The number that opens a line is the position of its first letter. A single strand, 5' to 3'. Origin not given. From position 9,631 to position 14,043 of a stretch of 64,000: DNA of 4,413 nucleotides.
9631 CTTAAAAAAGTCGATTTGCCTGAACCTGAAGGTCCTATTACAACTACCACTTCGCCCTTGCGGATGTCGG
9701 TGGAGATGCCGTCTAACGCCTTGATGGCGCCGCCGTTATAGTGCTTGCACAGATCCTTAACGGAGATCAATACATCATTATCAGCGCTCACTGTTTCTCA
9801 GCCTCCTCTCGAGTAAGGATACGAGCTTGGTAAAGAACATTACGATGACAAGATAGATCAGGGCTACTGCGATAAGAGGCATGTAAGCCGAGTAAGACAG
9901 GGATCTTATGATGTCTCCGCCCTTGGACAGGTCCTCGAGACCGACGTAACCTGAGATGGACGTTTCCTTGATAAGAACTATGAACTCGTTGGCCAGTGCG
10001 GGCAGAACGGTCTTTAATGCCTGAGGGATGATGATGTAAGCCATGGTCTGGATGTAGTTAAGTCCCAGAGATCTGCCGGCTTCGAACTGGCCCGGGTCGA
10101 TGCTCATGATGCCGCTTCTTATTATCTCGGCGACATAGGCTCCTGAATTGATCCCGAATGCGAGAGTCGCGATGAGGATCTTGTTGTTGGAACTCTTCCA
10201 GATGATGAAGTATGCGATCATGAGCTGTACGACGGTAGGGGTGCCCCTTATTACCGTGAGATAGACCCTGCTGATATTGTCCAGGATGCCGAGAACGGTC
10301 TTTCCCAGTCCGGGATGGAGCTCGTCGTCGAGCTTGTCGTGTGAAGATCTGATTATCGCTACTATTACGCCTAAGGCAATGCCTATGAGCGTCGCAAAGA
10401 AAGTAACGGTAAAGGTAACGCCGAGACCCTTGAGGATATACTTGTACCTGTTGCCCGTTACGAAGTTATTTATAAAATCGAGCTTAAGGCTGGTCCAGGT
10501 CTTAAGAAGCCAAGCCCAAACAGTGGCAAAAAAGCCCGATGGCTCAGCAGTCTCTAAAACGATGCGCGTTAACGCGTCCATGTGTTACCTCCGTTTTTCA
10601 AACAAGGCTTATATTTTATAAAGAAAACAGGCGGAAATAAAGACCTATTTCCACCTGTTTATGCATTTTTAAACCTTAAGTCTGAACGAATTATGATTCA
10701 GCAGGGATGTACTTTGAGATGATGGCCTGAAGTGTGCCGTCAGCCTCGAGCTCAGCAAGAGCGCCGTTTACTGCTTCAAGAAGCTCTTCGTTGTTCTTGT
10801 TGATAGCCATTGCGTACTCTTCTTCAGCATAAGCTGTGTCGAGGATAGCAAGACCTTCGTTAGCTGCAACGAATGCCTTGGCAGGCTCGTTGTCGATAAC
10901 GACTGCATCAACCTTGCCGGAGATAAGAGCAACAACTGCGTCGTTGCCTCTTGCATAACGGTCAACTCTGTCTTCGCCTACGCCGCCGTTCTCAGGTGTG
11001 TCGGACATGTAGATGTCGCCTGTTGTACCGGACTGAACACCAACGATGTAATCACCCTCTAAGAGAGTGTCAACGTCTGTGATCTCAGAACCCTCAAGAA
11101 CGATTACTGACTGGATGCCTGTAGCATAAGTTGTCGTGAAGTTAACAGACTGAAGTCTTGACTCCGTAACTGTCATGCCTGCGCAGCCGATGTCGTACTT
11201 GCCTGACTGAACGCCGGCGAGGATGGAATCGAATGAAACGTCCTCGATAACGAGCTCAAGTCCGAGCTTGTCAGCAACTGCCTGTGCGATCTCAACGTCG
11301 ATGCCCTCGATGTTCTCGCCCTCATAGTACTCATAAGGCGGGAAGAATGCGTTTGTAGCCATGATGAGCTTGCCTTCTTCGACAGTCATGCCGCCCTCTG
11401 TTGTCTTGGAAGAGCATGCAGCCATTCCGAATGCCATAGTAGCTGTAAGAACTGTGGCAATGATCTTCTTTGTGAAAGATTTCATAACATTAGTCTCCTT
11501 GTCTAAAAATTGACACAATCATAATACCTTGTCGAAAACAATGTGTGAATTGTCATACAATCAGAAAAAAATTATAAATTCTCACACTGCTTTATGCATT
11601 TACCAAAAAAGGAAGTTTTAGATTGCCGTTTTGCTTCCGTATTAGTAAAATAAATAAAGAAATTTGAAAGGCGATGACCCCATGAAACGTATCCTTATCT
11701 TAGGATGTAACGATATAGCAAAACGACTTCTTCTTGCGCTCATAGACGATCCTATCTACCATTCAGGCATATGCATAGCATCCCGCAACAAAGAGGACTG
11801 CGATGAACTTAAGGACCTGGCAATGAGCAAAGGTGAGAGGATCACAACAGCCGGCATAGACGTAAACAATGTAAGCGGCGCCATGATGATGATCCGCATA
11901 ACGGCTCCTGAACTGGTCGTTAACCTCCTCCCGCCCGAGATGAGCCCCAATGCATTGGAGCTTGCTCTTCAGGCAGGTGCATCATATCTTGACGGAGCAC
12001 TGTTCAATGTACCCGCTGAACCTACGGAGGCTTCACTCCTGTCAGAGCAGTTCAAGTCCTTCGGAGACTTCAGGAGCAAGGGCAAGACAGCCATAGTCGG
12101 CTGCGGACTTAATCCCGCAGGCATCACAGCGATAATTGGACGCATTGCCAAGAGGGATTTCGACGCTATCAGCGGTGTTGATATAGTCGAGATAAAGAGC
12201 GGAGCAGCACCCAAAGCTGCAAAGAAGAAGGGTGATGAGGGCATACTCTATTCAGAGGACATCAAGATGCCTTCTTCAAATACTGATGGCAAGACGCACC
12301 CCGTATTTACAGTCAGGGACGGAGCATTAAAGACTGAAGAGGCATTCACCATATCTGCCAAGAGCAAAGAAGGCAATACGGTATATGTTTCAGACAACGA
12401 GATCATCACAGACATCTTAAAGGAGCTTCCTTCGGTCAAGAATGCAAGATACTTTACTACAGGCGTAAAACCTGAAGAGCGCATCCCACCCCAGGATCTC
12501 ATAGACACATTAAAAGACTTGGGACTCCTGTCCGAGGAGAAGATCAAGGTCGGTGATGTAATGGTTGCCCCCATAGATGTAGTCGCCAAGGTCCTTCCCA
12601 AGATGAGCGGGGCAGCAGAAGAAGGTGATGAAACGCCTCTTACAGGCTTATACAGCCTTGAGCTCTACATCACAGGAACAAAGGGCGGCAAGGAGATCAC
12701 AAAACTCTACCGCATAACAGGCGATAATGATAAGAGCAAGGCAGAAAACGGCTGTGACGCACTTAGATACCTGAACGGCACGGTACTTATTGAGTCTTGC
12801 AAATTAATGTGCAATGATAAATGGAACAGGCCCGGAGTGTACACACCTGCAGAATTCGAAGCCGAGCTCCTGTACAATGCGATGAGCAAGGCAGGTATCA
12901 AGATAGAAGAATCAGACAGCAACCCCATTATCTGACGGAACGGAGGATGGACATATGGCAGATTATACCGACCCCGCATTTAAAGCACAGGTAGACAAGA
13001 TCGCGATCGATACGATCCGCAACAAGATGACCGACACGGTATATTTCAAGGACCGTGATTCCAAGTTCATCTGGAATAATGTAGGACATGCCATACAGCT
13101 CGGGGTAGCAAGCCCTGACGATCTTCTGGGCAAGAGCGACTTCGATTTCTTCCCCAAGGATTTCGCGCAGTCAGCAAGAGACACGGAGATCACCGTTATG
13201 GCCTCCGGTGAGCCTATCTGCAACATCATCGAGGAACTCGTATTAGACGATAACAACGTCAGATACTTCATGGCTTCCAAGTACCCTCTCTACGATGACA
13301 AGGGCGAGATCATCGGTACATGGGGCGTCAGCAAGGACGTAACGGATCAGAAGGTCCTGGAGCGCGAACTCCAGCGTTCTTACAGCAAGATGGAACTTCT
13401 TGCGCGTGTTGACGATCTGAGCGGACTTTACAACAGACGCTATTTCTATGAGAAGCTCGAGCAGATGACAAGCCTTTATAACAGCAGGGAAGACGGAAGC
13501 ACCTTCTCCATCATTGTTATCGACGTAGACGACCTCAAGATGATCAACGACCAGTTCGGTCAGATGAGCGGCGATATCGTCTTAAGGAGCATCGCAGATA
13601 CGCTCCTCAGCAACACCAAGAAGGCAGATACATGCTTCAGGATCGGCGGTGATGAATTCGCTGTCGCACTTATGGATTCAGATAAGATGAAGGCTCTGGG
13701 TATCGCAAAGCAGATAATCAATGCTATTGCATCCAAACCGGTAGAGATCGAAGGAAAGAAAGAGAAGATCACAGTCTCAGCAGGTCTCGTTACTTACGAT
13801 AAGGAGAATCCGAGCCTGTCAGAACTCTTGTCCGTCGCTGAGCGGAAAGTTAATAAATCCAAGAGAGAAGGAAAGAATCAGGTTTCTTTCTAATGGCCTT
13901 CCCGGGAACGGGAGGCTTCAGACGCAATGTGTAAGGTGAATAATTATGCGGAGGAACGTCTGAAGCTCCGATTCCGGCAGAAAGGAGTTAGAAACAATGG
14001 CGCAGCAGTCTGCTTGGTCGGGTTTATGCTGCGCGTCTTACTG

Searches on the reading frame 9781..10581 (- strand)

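Call 78: search_protein_families(library=pfam, proteins=[window:9781-10581:-], max_evalue=0.00001)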
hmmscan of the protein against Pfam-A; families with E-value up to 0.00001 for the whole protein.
window:9781-10581:- (266 aa): 1 family
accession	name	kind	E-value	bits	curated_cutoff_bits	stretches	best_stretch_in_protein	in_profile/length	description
PF00528.27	BPD_transp_1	-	2.2e-24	86.6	26.4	1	98-262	14-183/184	Binding-protein-dependent transport system inner membrane component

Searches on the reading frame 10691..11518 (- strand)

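Call 78: search_protein_families(library=pfam, proteins=[window:10691-11518:-], max_evalue=0.00001)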
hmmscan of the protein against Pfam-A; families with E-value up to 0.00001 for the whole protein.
window:10691-11518:- (275 aa): 1 family
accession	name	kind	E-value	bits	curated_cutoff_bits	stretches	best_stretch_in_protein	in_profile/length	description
PF00497.25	SBP_bac_3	-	5.5e-37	126.9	26.4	1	51-271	1-130/132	Bacterial extracellular solute-binding proteins, family 3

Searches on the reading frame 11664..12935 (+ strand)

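Call 66: search_protein_families(library=pfam, proteins=[window:11664-12935:+], max_evalue=0.00001)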
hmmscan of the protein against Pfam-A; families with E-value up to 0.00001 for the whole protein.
window:11664-12935:+ (423 aa): 2 families
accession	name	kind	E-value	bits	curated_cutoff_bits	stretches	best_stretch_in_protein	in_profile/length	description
PF03435.24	Sacchrp_dh_NADP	-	6.8e-12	46.3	25.1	1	10-144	1-129/129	Saccharopine dehydrogenase NADP binding domain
PF16653.10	Sacchrp_dh_C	-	4.7e-07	30.6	31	1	276-404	127-257/265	Saccharopine dehydrogenase C-terminal domain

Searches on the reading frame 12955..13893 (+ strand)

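Call 78: search_protein_families(library=pfam, proteins=[window:12955-13893:+], max_evalue=0.00001)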
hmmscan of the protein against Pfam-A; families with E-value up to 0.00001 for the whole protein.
window:12955-13893:+ (312 aa): 3 families
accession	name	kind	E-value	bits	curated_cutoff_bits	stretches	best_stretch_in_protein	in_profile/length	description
PF00990.26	GGDEF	-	4.7e-36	124.4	23.8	1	151-309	2-161/161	Diguanylate cyclase, GGDEF domain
PF08448.16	PAS_4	-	7.3e-13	49.2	23.1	1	25-133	4-109/110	PAS fold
PF13426.13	PAS_9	-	3e-07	31.1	27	1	30-131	5-103/103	PAS domain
